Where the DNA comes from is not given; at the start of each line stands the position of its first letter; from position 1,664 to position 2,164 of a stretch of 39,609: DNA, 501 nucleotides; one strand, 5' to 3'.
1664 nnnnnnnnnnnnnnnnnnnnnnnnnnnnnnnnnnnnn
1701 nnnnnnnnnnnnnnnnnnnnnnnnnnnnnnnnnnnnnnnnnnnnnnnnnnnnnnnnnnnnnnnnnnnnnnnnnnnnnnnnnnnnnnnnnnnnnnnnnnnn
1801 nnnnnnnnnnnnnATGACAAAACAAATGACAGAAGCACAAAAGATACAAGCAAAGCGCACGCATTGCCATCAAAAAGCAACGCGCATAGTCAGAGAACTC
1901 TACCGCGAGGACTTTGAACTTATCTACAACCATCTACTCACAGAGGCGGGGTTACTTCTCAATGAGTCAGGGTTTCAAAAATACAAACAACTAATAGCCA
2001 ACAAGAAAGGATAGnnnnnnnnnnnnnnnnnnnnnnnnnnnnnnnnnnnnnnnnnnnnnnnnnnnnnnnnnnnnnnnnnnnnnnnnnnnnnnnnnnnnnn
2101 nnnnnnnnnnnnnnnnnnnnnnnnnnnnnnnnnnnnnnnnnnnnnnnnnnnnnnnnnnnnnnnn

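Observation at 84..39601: The perfect 8-bp palindrome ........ occurs 41 times in a 39.5-kb phage genome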

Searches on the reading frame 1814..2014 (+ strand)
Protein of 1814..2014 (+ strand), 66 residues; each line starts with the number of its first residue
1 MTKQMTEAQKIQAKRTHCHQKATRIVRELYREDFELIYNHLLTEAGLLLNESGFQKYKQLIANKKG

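Call 20: search_protein_families(library=pfam, proteins=[window:1814-2014:+], max_evalue=0.1)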
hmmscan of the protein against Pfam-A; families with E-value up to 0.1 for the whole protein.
window:1814-2014:+ (66 aa): 1 family
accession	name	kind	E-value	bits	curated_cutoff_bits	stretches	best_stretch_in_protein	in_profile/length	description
PF11680.14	DUF3276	-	0.077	13.5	23.1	1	5-53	40-86/131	Protein of unknown function (DUF3276)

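Call 26: search_protein_families(library=phrogs, proteins=[window:1814-2014:+], max_evalue=0.01)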
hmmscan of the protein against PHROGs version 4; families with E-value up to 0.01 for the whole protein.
window:1814-2014:+ (66 aa): 0 families
